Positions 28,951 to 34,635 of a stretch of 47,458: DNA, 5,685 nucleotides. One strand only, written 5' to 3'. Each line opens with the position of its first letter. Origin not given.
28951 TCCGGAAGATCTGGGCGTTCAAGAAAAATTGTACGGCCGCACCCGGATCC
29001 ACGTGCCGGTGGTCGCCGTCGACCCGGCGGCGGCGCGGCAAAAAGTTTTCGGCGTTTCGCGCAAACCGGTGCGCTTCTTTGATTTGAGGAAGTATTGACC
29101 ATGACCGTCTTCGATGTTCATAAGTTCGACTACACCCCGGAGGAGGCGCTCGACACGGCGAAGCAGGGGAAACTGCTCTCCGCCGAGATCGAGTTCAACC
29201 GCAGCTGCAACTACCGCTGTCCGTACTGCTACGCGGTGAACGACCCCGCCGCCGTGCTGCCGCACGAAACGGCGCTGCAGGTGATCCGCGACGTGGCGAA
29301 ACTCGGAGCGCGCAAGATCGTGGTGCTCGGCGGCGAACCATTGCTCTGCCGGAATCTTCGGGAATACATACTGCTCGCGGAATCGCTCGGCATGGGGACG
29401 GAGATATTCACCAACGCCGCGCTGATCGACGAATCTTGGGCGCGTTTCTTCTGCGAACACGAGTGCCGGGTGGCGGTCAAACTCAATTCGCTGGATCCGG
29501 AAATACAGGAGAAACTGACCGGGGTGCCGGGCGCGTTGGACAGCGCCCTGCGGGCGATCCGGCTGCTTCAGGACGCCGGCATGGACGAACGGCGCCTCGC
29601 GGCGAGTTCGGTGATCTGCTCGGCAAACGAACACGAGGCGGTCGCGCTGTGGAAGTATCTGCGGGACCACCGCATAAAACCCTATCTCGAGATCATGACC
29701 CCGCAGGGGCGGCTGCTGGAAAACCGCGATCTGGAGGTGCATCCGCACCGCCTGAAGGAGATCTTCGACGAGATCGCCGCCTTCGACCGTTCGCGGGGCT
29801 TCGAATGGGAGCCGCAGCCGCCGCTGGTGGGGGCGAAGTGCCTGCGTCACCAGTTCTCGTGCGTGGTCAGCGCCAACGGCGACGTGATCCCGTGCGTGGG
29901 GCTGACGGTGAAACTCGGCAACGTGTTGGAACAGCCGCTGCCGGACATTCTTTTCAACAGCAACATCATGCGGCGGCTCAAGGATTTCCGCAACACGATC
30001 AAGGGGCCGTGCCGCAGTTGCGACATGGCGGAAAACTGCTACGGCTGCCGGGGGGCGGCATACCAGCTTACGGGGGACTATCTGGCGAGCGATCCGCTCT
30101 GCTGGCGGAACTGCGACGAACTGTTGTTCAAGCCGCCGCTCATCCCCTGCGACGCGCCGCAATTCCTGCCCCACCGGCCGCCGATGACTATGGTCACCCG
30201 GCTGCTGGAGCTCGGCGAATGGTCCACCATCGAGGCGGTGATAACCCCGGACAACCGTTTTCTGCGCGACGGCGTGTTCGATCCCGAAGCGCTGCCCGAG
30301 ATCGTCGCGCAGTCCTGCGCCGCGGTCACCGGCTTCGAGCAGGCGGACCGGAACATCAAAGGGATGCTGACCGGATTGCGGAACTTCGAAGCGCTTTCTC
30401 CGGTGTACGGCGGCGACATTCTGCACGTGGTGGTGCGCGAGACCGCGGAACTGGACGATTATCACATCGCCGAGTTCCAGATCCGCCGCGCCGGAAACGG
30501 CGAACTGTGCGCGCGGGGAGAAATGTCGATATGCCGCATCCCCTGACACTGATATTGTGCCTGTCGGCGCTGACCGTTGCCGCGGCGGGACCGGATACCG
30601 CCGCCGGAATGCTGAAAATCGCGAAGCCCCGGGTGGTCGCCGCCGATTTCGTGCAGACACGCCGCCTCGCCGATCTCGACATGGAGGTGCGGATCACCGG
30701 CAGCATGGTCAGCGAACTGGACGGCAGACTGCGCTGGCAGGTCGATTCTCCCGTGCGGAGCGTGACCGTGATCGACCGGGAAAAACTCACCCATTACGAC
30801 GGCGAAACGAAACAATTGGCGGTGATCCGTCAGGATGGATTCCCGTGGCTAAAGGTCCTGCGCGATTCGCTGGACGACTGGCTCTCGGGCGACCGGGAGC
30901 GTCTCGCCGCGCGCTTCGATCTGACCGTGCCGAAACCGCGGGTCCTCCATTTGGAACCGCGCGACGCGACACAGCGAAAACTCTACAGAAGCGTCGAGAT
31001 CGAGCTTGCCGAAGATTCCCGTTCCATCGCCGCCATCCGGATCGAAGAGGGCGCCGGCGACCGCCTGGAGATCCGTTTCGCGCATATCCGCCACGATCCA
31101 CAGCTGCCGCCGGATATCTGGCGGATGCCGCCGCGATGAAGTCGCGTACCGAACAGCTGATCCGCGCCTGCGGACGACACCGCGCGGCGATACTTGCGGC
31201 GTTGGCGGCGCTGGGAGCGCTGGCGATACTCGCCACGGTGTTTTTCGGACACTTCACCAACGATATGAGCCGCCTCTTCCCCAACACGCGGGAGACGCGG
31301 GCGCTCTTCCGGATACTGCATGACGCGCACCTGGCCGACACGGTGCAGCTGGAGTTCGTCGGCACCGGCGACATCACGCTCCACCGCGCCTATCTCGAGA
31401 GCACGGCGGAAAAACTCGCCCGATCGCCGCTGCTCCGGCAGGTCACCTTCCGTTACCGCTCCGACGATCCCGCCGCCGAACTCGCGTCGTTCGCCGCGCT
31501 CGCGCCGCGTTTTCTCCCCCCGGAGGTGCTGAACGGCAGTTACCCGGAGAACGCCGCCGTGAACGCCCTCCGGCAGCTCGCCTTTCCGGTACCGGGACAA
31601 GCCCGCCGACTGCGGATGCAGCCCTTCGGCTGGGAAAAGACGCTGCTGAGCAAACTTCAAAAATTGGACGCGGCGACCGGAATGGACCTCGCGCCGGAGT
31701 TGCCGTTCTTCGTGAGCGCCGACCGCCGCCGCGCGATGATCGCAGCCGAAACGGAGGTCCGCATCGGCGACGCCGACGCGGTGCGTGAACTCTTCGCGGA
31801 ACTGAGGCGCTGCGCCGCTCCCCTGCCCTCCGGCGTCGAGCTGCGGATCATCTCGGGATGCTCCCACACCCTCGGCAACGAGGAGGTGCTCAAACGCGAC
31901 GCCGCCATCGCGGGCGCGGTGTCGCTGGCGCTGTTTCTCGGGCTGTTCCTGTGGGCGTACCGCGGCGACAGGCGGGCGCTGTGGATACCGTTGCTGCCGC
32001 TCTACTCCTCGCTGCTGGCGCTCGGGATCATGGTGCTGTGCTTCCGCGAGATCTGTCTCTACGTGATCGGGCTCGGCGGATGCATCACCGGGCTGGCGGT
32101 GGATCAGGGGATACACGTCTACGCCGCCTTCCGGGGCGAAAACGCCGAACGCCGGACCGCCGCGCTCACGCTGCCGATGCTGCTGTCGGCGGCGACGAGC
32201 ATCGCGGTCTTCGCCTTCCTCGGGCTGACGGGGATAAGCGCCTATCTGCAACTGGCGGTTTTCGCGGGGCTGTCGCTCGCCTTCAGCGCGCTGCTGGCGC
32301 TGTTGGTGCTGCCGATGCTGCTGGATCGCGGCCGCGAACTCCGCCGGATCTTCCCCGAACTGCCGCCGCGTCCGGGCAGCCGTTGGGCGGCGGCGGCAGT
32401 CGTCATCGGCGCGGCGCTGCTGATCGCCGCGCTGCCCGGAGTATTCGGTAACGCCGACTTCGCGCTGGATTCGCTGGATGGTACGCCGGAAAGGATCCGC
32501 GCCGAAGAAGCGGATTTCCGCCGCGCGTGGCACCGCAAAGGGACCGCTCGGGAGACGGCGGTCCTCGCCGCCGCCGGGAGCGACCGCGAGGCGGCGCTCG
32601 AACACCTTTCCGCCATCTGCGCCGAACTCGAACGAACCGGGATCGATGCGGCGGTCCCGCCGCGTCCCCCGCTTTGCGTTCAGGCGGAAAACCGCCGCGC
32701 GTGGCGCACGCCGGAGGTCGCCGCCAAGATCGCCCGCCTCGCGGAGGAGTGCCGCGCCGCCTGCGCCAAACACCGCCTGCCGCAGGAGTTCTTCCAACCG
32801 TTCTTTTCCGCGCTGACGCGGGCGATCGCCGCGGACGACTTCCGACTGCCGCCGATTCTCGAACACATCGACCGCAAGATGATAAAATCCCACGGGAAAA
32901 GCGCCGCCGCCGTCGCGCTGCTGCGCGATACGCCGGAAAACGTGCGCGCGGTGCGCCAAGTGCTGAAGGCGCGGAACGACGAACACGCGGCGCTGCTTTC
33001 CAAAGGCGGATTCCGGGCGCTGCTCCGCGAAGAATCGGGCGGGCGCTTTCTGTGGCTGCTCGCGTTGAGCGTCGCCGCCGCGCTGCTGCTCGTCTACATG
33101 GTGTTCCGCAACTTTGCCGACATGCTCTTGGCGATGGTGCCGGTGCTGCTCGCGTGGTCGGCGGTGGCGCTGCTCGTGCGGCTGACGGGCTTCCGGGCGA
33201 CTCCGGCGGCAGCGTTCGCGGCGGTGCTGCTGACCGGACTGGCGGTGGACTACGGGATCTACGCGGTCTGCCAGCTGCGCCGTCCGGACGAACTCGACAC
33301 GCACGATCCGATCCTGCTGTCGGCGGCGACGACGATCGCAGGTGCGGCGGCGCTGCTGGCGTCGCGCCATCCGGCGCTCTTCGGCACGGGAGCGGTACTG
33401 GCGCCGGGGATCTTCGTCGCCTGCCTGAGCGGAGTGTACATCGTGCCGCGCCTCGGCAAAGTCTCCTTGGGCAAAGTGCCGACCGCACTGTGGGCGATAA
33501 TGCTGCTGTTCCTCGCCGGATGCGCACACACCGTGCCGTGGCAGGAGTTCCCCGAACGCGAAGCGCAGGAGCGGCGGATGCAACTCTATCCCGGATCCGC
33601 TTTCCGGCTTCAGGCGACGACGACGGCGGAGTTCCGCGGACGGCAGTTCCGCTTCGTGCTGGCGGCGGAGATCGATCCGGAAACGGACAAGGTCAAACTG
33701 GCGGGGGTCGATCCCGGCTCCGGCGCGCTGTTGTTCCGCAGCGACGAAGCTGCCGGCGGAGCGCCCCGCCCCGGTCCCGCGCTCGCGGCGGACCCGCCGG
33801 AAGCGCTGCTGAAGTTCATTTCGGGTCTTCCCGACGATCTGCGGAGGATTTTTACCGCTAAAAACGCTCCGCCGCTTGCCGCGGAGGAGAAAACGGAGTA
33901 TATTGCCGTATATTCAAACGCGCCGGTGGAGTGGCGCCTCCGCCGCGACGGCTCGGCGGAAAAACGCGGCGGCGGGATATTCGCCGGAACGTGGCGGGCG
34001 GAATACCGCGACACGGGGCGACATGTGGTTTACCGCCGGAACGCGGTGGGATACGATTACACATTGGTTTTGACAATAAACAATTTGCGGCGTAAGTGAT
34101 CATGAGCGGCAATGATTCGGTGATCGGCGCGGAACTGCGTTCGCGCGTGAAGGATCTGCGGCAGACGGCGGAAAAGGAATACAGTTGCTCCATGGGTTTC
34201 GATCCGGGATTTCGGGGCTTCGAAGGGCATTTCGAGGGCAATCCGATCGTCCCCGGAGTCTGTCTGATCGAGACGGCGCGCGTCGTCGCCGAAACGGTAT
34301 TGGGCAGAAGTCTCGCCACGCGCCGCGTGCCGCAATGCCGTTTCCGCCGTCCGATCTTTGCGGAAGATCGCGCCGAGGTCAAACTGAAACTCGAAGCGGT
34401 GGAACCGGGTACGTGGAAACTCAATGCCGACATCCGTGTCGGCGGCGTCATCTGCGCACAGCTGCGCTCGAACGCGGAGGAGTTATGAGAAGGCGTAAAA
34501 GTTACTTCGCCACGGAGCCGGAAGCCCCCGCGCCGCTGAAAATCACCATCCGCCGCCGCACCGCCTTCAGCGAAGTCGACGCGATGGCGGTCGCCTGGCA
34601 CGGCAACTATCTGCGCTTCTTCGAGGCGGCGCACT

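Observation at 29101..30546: Radical SAM/SPASM enzyme covalently fused to an ApeI-type hotdog dehydratase domain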

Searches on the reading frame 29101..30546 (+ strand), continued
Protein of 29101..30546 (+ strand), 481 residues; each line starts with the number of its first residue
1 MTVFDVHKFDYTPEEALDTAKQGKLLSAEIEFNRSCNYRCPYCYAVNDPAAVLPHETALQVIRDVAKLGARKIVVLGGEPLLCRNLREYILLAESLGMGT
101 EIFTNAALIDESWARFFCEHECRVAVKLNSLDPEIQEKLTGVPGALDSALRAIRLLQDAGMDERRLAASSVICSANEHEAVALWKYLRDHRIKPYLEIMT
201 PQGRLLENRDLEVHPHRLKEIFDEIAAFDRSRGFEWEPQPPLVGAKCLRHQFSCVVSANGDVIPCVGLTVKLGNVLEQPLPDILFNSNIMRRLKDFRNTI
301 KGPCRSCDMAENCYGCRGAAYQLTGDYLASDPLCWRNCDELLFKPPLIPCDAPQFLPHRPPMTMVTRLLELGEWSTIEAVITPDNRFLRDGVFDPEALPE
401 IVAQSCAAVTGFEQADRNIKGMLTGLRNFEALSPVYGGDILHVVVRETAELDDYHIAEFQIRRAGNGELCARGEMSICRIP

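Call 82: find_encoding_contigs(protein=P0254, flank=10000, max_places=1)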
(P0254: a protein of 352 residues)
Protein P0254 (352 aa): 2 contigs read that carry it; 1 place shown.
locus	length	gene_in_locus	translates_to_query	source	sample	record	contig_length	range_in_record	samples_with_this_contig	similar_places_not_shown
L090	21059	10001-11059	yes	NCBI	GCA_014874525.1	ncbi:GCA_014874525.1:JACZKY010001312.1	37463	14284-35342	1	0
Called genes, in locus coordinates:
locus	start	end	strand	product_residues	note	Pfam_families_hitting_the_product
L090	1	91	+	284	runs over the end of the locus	PF13489:Methyltransf_23, PF08241:Methyltransf_11, PF08242:Methyltransf_12, PF13649:Methyltransf_25, PF13847:Methyltransf_31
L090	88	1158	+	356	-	PF00535:Glycos_transf_2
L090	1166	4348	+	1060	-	PF00702:Hydrolase, PF13419:HAD_2, PF03636:Glyco_hydro_65N, PF03632:Glyco_hydro_65m, PF03633:Glyco_hydro_65C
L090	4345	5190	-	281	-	PF12911:OppC_N, PF00528:BPD_transp_1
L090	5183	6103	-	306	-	PF19300:BPD_transp_1_N, PF00528:BPD_transp_1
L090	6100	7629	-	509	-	PF00496:SBP_bac_5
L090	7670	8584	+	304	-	PF05448:AXE1 (faint), PF02129:Peptidase_S15 (faint), PF00561:Abhydrolase_1, PF12146:Hydrolase_4, PF12697:Abhydrolase_6, PF00326:Peptidase_S9 (weak)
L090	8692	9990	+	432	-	PF00501:AMP-binding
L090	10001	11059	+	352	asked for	PF04055:Radical_SAM, PF13186:SPASM (weak)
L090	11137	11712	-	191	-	-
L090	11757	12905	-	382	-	PF08541:ACP_syn_III_C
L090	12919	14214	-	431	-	PF02310:B12-binding, PF04055:Radical_SAM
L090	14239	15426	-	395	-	PF00535:Glycos_transf_2, PF09835:DUF2062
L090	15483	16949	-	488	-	PF01522:Polysacc_deac_1, PF01209:Ubie_methyltran, PF13489:Methyltransf_23, PF08241:Methyltransf_11, PF08242:Methyltransf_12, PF13649:Methyltransf_25, PF13847:Methyltransf_31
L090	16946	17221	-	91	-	PF00550:PP-binding (weak)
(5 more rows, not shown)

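Call 83: find_encoding_contigs(protein=P0255, flank=10000, max_places=1)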
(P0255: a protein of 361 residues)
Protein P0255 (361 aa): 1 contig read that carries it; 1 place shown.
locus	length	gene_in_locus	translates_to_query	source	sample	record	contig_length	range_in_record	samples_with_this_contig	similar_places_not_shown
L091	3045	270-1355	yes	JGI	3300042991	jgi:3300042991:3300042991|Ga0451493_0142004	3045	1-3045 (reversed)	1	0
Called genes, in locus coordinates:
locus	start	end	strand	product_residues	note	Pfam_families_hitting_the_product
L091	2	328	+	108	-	?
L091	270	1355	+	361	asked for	PF04055:Radical_SAM, PF13353:Fer4_12 (weak), PF13186:SPASM (weak)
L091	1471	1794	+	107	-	PF02310:B12-binding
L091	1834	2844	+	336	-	PF04055:Radical_SAM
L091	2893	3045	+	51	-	?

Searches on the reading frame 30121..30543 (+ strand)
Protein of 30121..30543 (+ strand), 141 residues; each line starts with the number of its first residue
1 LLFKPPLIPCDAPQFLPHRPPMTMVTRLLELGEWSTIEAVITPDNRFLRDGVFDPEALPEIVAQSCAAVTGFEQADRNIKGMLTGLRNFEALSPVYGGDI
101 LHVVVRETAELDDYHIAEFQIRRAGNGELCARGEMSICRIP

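Call 29: search_protein_families(library=pfam, proteins=[window:30121-30543:+], max_evalue=1)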
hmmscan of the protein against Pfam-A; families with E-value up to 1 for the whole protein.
window:30121-30543:+ (141 aa): 1 family
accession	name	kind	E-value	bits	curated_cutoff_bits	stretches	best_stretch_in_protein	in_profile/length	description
PF22817.2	ApeP-like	-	0.00027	21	27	1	12-135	7-137/158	ApeP dehydratase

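Call 45: search_solved_structures(query=window:30121-30543:+, max_evalue=1, show_alignments=2)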
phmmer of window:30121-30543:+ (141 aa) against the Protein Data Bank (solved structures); distinct sequences matched with E-value up to 1: 8.
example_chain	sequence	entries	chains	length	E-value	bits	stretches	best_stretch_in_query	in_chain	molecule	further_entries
4h4g_A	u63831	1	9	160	0.32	14.2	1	15-99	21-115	(3R)-hydroxymyristoyl-[acyl-carrier-protein] dehydratase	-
2prx_A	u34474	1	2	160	0.86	12.8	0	66-141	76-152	Thioesterase superfamily protein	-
9dbp_B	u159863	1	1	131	0.94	12.7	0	49-99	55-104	REST corepressor 1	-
12lp_B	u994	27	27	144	0.97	12.7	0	49-99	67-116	REST corepressor 1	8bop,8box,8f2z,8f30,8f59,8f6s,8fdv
8ym7_B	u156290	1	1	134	0.98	12.7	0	49-99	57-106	REST corepressor 1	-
2x0l_B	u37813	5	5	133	0.98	12.6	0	49-99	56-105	REST COREPRESSOR 1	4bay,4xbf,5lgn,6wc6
8jf5_B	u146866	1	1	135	0.99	12.6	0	49-99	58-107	REST corepressor 1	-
6w4k_B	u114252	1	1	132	0.99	12.6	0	49-99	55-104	REST corepressor 1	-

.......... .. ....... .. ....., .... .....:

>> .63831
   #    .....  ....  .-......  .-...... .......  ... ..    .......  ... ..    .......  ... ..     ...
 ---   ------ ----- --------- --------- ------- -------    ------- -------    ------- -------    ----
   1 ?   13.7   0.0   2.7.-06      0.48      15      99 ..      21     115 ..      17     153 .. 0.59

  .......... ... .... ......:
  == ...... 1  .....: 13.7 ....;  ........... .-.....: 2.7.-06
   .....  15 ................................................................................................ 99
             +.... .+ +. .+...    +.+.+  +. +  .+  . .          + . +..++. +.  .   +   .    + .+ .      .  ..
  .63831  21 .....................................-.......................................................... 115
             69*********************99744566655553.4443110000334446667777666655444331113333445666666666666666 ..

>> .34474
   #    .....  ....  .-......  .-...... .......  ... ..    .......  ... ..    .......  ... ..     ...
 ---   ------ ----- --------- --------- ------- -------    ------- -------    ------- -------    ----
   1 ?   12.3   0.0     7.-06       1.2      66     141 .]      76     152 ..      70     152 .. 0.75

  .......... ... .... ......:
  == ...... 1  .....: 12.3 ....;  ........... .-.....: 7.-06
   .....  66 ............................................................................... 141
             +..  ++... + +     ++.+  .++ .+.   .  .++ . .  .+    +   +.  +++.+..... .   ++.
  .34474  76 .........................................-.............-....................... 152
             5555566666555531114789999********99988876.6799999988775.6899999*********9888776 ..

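Call 79: search_protein_families(library=ncbifam, proteins=[window:30121-30543:+], max_evalue=0.01)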
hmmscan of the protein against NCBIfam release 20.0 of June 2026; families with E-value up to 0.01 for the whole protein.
window:30121-30543:+ (141 aa): 2 families
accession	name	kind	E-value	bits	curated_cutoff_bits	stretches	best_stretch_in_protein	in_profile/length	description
NF000582.1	PRK00006.1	equivalog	2.5e-05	24.2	113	1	14-137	7-135/137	3-hydroxyacyl-ACP dehydratase FabZ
TIGR01750.1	fabZ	equivalog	0.00076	19.3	155.15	1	14-136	8-138/141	3-hydroxyacyl-ACP dehydratase FabZ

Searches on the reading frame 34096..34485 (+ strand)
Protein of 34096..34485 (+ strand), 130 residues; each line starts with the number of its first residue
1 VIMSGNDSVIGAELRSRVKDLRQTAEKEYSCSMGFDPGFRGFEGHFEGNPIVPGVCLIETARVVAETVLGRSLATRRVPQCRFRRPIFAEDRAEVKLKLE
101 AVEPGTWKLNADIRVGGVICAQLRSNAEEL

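Call 8: search_protein_families(library=pfam, proteins=[window:34096-34485:+], max_evalue=0.01)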
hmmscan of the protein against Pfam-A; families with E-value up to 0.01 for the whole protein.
window:34096-34485:+ (130 aa): 3 families
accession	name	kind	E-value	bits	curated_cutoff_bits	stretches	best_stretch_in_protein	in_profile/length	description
PF22818.2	ApeI-like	-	1.2e-06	29.2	28.5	1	25-101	12-88/119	ApeI dehydratase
PF21089.3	PKS_DH_N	-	2.4e-05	24.6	27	1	47-106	36-95/103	Polyketide synthase dehydratase domain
PF07977.19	FabA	-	4.4e-05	23.6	23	1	42-117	40-131/138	FabA-like domain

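Call 29: search_protein_families(library=pfam, proteins=[window:34096-34485:+], max_evalue=1)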
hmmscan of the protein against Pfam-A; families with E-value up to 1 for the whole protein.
window:34096-34485:+ (130 aa): 5 families
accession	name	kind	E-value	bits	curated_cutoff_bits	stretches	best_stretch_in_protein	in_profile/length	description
PF22818.2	ApeI-like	-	1.2e-06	29.2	28.5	1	25-101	12-88/119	ApeI dehydratase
PF21089.3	PKS_DH_N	-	2.4e-05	24.6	27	1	47-106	36-95/103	Polyketide synthase dehydratase domain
PF07977.19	FabA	-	4.4e-05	23.6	23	1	42-117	40-131/138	FabA-like domain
PF01575.25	MaoC_dehydratas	-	0.091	12.8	27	1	48-105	49-107/123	MaoC like domain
PF03061.28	4HBT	-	0.22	12.3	20.6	1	57-112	12-69/79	Thioesterase superfamily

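Call 44: search_solved_structures(query=window:34096-34485:+, max_evalue=1, show_alignments=2)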
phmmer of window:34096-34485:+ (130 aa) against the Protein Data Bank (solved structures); distinct sequences matched with E-value up to 1: 24.
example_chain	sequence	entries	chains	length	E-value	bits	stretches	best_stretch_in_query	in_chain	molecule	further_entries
3esi_A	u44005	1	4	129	2.1e-06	30.9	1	16-89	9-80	uncharacterized protein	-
4zw0_A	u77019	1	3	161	3.1e-05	27.1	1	42-122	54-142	3-hydroxyacyl-[acyl-carrier-protein] dehydratase FabZ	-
1u1z_A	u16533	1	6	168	0.00011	25.4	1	42-116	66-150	(3R)-hydroxymyristoyl-[acyl carrier protein] dehydratase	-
6qsr_A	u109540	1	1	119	0.00013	25.1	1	22-92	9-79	AMP-dependent synthetase and ligase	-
6n3p_A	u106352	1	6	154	0.00027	24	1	42-121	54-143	3-hydroxyacyl-[acyl-carrier-protein] dehydratase FabZ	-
5bux_A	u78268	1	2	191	0.0014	21.8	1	36-120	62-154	3-hydroxyacyl-[acyl-carrier-protein] dehydratase FabZ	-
5buw_A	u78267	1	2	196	0.0015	21.7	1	36-120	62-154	3-hydroxyacyl-[acyl-carrier-protein] dehydratase FabZ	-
4h4g_A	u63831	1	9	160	0.0015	21.6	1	42-122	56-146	(3R)-hydroxymyristoyl-[acyl-carrier-protein] dehydratase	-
4i83_A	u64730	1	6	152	0.0015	21.6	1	41-121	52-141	3-hydroxyacyl-[acyl-carrier-protein] dehydratase FabZ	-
6ihc_A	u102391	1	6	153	0.0016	21.6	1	41-124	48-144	3-hydroxyacyl-[acyl-carrier-protein] dehydratase FabZ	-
2glv_A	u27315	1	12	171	0.0024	21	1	41-124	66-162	(3R)-hydroxymyristoyl-acyl carrier protein dehydratase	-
3b7j_A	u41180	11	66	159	0.0042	20.2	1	41-123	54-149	(3R)-hydroxymyristoyl-acyl carrier protein dehydratase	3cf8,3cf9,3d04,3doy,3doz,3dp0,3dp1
2gll_A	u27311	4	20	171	0.0054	19.9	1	41-123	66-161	(3R)-hydroxymyristoyl-acyl carrier protein dehydratase | 3-hydroxyacyl-[acyl-carrier-protein] dehydratase FabZ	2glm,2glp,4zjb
3d6x_A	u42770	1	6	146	0.01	19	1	41-120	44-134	(3R)-hydroxymyristoyl-[acyl-carrier-protein] dehydratase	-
5buy_A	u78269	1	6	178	0.036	17.2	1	42-74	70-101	3-hydroxyacyl-[acyl-carrier-protein] dehydratase FabZ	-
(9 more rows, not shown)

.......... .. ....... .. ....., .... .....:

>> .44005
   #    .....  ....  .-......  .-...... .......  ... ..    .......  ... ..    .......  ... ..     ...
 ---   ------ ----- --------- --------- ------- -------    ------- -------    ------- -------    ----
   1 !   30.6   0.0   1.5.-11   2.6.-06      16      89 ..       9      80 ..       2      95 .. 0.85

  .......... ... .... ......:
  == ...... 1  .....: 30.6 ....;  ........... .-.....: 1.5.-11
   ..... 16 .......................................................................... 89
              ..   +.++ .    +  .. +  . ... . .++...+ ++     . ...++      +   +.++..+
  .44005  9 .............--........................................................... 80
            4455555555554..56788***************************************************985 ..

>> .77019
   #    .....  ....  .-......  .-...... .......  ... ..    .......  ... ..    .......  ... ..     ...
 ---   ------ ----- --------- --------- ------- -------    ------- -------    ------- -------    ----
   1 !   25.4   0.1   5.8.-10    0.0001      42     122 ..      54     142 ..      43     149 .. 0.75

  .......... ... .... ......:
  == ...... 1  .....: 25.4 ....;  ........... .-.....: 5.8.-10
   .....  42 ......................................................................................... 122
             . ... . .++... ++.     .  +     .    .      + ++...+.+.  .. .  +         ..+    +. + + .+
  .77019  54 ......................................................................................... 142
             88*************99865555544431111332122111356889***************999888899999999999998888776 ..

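Call 79: search_protein_families(library=ncbifam, proteins=[window:34096-34485:+], max_evalue=0.01)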
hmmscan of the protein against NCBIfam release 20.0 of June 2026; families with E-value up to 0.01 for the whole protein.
window:34096-34485:+ (130 aa): 3 families
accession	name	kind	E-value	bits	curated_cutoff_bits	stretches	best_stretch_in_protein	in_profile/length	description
NF000582.1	PRK00006.1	equivalog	3.7e-09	36.6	113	1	42-122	43-130/137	3-hydroxyacyl-ACP dehydratase FabZ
TIGR01750.1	fabZ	equivalog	1.2e-07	31.7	155.15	1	42-122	44-134/141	3-hydroxyacyl-ACP dehydratase FabZ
NF009667.0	PRK13188.1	equivalog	0.00021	20.1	465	1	42-118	363-448/464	bifunctional UDP-3-O-[3-hydroxymyristoyl] N-acetylglucosamine deacetylase/3-hydroxyacyl-ACP dehydratase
